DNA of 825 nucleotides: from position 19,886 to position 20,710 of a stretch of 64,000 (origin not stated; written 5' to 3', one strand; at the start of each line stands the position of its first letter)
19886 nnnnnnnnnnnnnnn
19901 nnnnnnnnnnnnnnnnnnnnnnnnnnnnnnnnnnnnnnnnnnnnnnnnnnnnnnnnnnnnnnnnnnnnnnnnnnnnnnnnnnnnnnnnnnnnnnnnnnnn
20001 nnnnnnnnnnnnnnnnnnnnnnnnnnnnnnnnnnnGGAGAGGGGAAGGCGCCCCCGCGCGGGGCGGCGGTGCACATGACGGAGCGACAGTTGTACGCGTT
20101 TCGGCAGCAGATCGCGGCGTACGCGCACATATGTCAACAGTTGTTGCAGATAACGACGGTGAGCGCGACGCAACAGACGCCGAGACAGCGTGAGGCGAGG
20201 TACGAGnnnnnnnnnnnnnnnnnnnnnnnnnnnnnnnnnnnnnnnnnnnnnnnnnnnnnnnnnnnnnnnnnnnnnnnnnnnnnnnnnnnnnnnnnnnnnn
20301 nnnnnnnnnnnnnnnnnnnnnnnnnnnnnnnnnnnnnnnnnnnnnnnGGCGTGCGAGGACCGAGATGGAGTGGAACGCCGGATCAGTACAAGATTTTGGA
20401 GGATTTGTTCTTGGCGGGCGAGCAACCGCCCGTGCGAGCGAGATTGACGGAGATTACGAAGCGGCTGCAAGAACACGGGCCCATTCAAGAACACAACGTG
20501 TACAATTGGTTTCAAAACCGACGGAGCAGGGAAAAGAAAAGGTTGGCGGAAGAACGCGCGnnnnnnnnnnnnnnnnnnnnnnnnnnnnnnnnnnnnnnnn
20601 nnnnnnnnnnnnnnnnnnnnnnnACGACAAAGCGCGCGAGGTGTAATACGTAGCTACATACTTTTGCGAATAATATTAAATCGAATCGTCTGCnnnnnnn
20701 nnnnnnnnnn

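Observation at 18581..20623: WOX homeobox gene with a QLQ-like motif, divergently paired with a RING-CH gene and buried under long antisense ORFs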

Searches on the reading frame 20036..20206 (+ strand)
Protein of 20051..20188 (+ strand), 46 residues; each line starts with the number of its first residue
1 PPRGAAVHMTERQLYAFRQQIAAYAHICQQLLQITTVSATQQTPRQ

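Call 15: search_protein_families(library=pfam, max_evalue=10, proteins=[window:20051-20188:+])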
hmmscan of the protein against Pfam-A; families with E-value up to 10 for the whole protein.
seq(46 aa): 1 family
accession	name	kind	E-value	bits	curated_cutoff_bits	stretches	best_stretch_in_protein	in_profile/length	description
PF24925.1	DUF7746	-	0.18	12.4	27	1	9-31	14-36/85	Domain of unknown function (DUF7746)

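Call 16: search_solved_structures(query=A2, max_evalue=10, show_alignments=5)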
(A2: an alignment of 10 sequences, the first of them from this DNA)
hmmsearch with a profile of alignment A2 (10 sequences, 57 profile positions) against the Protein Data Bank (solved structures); distinct sequences matched with E-value up to 10: 3.
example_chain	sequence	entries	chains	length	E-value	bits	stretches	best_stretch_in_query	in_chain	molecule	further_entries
6n29_A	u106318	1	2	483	0.89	12.7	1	21-36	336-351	von Willebrand factor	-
7wn3_F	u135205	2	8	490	1.7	11.9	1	23-36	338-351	von Willebrand factor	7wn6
7wn4_F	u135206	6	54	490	2.4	11.3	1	23-36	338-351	von Willebrand factor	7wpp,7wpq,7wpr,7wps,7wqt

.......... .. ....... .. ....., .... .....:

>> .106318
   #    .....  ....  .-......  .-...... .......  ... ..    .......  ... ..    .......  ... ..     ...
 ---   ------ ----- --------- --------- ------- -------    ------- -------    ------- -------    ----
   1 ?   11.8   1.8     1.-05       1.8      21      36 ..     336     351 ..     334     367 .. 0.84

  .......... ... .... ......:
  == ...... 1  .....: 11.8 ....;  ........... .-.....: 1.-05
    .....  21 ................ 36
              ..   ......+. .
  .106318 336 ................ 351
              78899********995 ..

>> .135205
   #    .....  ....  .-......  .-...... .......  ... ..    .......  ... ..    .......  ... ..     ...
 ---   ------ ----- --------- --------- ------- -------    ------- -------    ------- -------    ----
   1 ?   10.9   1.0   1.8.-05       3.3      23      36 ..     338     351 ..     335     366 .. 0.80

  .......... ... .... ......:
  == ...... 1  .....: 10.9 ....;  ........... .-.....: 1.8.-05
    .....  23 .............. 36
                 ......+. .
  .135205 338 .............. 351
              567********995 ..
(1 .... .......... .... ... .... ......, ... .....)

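Call 26: search_protein_representatives(alignment_id=A2)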
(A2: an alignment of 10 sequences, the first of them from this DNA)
Query: 10 sequences, 57 profile positions. Proteins with E-value up to 0.001 (for the whole library): 26; up to 1e-10: 10; up to 1e-30: 0. The best 26 are listed.
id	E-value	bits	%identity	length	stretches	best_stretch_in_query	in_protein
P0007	1.3e-28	114.7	-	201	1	2-56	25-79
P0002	2.6e-28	113.8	-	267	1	2-56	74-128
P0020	7.1e-28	112.4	-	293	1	2-57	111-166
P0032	1.2e-27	111.6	-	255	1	2-56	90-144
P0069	3.4e-26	107.0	-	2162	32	7-20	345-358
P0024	3.2e-25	103.9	-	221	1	2-52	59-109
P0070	7.3e-24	99.5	-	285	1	2-57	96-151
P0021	3.2e-21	91.0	-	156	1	12-56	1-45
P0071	7.7e-15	70.6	-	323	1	7-45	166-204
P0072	1.7e-14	69.5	-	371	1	7-45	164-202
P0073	2.6e-08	49.7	-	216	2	14-39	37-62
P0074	3.7e-05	39.6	-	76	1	10-41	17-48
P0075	1.9e-04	37.3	-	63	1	14-48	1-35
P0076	2.8e-04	36.8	-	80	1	11-48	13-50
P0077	3.3e-04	36.6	-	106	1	14-48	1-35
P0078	3.3e-04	36.6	-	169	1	14-49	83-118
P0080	4.0e-04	36.3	-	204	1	8-49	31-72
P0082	4.6e-04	36.1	-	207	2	10-39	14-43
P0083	5.6e-04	35.8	-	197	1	11-40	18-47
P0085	8.4e-04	35.3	-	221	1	14-48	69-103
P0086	8.6e-04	35.2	-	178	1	14-40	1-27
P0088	9.7e-04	35.1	-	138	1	12-48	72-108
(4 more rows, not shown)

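Call 29: search_protein_families(library=pfam, alignment_id=A3, max_evalue=10)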
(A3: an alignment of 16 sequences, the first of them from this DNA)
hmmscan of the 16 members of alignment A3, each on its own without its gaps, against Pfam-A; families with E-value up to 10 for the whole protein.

A. member 1, seq(46 aa): 1 family
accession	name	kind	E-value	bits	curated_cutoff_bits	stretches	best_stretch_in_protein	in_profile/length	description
PF24925.1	DUF7746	-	0.18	12.4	27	1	9-31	14-36/85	Domain of unknown function (DUF7746)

B. families by the number of members that match (of 16 scanned): 8 families
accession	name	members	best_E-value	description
PF08880.16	QLQ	12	7.5e-05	QLQ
PF09278.17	MerR-DNA-bind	1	0.023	MerR, DNA binding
PF04417.17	DUF501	1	0.064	Protein of unknown function (DUF501)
PF11105.14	CCAP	1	0.11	Arthropod cardioacceleratory peptide 2a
PF24925.1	DUF7746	1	0.18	Domain of unknown function (DUF7746)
PF19456.4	MobI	1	0.18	MobI protein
PF14304.11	CSTF_C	1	0.22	Transcription termination and cleavage factor C-terminal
PF20406.3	SAM_KSR1_N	1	0.3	Kinase suppressor RAS 1 N-terminal helical hairpin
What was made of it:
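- QLQ is the only Pfam family that recurs among the motif segments: 12 of 16, best E=7.5e-5 (call 29).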

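Call 30: search_solved_structures(query=A3, max_evalue=10, show_alignments=5)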
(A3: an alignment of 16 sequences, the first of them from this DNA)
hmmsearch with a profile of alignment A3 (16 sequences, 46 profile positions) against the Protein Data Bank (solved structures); distinct sequences matched with E-value up to 10: 3.
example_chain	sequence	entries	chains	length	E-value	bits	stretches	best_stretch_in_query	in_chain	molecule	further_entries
2j0v_A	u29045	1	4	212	0.036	16.7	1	5-27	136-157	RAC-LIKE GTP-BINDING PROTEIN ARAC7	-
1uhs_A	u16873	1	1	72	0.94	12.2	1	6-17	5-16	homeodomain only protein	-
3qfm_A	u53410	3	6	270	4.1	10.1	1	21-32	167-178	Putative uncharacterized protein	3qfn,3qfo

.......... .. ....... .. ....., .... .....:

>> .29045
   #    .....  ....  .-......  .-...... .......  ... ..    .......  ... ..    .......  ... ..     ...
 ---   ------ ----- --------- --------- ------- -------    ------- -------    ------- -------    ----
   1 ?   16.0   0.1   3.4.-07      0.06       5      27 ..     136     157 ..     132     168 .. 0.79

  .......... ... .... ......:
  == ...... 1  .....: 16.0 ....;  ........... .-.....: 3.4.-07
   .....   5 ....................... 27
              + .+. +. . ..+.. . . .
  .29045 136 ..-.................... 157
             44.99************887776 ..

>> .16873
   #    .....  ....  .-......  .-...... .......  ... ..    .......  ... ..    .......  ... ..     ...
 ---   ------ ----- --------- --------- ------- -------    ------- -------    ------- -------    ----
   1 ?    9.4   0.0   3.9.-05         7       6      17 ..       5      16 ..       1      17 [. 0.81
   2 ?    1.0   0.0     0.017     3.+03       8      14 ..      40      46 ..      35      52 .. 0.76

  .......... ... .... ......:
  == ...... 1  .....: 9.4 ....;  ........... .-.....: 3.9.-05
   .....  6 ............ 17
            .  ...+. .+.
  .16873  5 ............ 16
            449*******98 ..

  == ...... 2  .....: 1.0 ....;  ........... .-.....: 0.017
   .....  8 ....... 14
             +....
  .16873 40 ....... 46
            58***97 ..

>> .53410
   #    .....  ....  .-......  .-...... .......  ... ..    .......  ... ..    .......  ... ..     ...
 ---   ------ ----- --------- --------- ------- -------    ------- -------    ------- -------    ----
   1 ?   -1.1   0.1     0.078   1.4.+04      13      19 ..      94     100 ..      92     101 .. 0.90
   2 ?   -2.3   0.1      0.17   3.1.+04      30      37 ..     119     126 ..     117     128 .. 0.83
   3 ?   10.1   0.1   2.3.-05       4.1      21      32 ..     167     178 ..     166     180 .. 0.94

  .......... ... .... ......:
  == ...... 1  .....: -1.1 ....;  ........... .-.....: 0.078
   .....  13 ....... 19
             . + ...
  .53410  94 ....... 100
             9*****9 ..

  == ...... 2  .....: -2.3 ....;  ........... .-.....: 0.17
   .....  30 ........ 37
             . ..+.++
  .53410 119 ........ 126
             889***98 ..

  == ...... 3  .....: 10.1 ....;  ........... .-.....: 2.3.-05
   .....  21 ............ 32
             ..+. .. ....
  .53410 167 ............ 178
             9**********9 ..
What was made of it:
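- Tried and rejected: Only chance hits came back (von Willebrand factor, ARAC7), and no SMARCA4 or Snf2 (calls 16, 30).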

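Call 32: search_protein_families(library=pfam, max_evalue=10, proteins=[P0080, P0082, P0083, P0085, P0086, P0072, P0076, P0078, P0088, P0073])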
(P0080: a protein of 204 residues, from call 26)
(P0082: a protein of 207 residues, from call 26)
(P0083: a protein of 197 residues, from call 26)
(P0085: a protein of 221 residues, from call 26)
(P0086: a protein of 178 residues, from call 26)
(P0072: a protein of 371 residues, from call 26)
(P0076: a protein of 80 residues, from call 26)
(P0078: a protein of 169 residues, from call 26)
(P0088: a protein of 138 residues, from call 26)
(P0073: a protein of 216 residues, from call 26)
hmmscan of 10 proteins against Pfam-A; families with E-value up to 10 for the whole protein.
P0080 (204 aa): 7 families
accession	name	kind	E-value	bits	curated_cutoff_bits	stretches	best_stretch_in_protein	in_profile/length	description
PF00046.35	Homeodomain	-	1.8e-14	53.7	22.9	1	96-156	2-57/57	Homeodomain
PF24426.1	HTH_NDX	-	0.004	17.5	27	1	123-161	24-63/65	NDX Homeobox-like domain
PF08880.16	QLQ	-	0.0081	16.2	23.8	1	37-52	2-17/35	QLQ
PF14235.11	DUF4337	-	0.062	13.9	27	1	129-184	25-78/161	Domain of unknown function (DUF4337)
PF09278.17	MerR-DNA-bind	-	0.092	13.8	25.4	1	33-61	36-64/65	MerR, DNA binding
PF04417.17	DUF501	-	0.63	10.4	23.8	1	39-81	48-90/139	Protein of unknown function (DUF501)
PF17096.10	AIM3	-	2.4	9.6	25.4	0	65-92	52-79/85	Altered inheritance of mitochondria protein 3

P0082 (207 aa): 7 families
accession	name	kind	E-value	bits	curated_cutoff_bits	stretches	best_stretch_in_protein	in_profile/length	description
PF00046.35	Homeodomain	-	2.9e-17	62.6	22.9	1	77-137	2-57/57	Homeodomain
PF24426.1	HTH_NDX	-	0.00018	21.8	27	1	94-140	14-61/65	NDX Homeobox-like domain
PF05920.17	Homeobox_KN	-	0.0076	16.5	24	1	111-134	17-40/40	Homeobox KN domain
PF24706.1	DUF7669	-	0.025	15.2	23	1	101-135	1-36/75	Domain of unknown function (DUF7669)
PF14235.11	DUF4337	-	0.031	14.8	27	1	117-167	32-83/161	Domain of unknown function (DUF4337)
PF08880.16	QLQ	-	0.12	12.5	23.8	1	18-33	2-17/35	QLQ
PF14661.11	HAUS6_N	-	0.17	11.9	26.4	1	73-162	127-215/233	HAUS augmin-like complex subunit 6 N-terminus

P0083 (197 aa): 3 families
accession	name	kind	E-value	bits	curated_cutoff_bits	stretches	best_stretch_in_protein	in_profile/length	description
PF00046.35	Homeodomain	-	2.1e-16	59.9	22.9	1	85-145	2-57/57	Homeodomain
PF24426.1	HTH_NDX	-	0.008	16.5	27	1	111-147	23-60/65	NDX Homeobox-like domain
PF08880.16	QLQ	-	0.079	13.1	23.8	1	21-36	2-17/35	QLQ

P0085 (221 aa): 2 families
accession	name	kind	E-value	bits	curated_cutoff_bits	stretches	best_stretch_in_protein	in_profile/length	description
PF00046.35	Homeodomain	-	4.7e-12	46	22.9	1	145-204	3-57/57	Homeodomain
PF08880.16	QLQ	-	0.0019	18.3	23.8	1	69-87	2-20/35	QLQ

P0086 (178 aa): 3 families
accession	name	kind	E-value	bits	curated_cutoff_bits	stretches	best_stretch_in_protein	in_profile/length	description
PF00046.35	Homeodomain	-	1.1e-15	57.6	22.9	1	65-125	2-57/57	Homeodomain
PF24426.1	HTH_NDX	-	0.0075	16.6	27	1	90-127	22-60/65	NDX Homeobox-like domain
PF08880.16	QLQ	-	0.036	14.2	23.8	1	1-16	2-17/35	QLQ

P0072 (371 aa): 2 families
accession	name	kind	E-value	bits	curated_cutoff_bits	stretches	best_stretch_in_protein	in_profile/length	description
PF00046.35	Homeodomain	-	1.7e-09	37.8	22.9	1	297-356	2-56/57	Homeodomain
PF05793.18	TFIIF_alpha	-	0.2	10.6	27.1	1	6-243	193-434/528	Transcription initiation factor IIF, alpha subunit (TFIIF-alpha)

P0076 (80 aa): 1 family
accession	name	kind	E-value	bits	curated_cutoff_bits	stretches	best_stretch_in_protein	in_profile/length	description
PF08880.16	QLQ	-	0.022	14.8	23.8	1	16-31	2-17/35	QLQ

P0078 (169 aa): 1 family
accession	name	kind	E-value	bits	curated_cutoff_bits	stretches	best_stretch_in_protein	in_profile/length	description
PF08880.16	QLQ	-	0.0078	16.3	23.8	1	83-98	2-17/35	QLQ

P0088 (138 aa): 2 families
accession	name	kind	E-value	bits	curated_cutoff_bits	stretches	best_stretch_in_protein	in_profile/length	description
PF08880.16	QLQ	-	0.0081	16.2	23.8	1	74-89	2-17/35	QLQ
PF18736.6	pEK499_p136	-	0.17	12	26.6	1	12-48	26-54/152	HEPN pEK499 p136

P0073 (216 aa): 6 families
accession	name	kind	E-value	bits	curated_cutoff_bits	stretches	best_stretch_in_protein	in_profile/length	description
PF08880.16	QLQ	-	2.7e-06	27.3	23.8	2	101-121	2-22/35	QLQ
PF24200.1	DUF7425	-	0.048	14.4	27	0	25-48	66-89/95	Domain of unknown function (DUF7425)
PF00835.24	SNAP-25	-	0.053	14.1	25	1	3-40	18-54/56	SNAP-25 family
PF10480.15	ICAP-1_inte_bdg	-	0.053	14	25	1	5-82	90-166/200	Beta-1 integrin binding protein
PF14771.11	DUF4476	-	0.14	12.9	22.5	0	32-62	14-44/91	Domain of unknown function (DUF4476)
PF14070.11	YjfB_motility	-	3.9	8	27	1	99-147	12-50/57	Putative motility protein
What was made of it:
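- On QLQ domain (PF08880): Relatives score 12-18 bits (call 32).
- Full WOX13-like proteins score 12-18 bits, and a two-motif protein passes the cut-off at 27.3 bits (call 32). hhalign gives 89.7%, score 28.8, against a shuffle mean of 8.7 and maximum of 16.3 in 300 shuffles.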

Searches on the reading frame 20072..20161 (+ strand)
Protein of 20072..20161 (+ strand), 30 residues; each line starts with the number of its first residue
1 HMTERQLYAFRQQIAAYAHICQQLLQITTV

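Call 15: search_protein_families(library=pfam, max_evalue=10, proteins=[window:20072-20161:+])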
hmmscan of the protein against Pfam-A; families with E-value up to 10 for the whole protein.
seq(30 aa): 2 families
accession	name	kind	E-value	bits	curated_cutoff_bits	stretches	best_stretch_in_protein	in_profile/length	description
PF08880.16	QLQ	-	0.066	13.3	23.8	1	1-20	1-20/35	QLQ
PF24925.1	DUF7746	-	0.083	13.5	27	1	2-23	14-35/85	Domain of unknown function (DUF7746)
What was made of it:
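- On QLQ domain (PF08880): 13.3 bits (E=0.066) on the 30-mer against 23.8 (call 15).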

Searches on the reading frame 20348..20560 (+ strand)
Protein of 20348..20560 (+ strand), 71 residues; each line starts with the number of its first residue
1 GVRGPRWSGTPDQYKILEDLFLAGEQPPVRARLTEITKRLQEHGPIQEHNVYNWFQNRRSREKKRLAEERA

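Call 17: search_solved_structures(query=window:20348-20560:+, max_evalue=0.01, show_alignments=3)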
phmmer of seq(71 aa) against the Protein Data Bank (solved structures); distinct sequences matched with E-value up to 0.01: 9.
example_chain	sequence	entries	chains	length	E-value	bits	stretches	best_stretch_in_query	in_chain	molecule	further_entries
6wig_A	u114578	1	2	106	2.7e-12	49.6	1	4-66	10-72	STENOFOLIA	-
6ry3_A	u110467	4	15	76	1e-10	44.6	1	4-65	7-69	Protein WUSCHEL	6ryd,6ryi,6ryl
6e8c_A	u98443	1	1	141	0.00053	23.3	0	8-65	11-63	Double homeobox protein 4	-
6u81_A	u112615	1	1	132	0.00055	23.3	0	9-65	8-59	Double homeobox protein 4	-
6u82_A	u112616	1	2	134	0.00064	23.1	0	8-65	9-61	Double homeobox protein 4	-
5z6z_A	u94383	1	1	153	0.00083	22.7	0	8-65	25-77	Double homeobox protein 4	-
7dw5_A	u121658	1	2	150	0.00094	22.6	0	8-65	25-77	Double homeobox protein 4-like protein 2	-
5zfw_A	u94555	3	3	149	0.0011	22.3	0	8-65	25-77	Double homeobox protein 4-like protein 4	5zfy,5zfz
2mgq_A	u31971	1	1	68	0.0081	19.6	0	6-68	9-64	Homeobox protein ceh-37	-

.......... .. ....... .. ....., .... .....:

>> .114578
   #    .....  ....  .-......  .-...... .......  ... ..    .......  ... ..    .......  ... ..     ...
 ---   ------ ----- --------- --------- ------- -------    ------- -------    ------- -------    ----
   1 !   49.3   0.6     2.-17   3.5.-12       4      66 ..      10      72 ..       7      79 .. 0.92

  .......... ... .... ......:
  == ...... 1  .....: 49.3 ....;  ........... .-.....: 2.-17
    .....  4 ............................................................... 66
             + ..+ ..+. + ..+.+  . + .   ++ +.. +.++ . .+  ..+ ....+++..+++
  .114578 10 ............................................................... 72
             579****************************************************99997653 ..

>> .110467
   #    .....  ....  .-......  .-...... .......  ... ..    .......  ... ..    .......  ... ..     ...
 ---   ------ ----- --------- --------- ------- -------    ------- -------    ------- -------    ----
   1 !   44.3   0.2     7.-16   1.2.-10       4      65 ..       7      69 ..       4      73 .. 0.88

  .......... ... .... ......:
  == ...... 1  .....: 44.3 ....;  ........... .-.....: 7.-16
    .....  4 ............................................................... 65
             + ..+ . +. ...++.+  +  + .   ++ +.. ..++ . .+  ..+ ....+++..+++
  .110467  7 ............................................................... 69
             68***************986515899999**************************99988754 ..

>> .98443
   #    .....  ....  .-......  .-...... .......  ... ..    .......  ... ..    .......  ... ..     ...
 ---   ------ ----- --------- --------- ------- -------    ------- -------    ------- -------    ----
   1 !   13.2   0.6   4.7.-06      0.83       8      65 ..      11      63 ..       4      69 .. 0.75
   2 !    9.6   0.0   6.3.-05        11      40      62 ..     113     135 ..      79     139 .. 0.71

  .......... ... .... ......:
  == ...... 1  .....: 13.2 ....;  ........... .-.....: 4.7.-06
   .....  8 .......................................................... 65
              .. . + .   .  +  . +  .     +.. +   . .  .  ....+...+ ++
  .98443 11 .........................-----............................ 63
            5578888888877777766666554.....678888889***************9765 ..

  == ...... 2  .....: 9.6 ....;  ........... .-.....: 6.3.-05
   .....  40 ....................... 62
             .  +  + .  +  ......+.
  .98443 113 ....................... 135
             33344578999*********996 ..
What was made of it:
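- On WOX family, ancient (WOX13/T1) clade: The next class (DUX4) is at 5e-4 (call 17).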
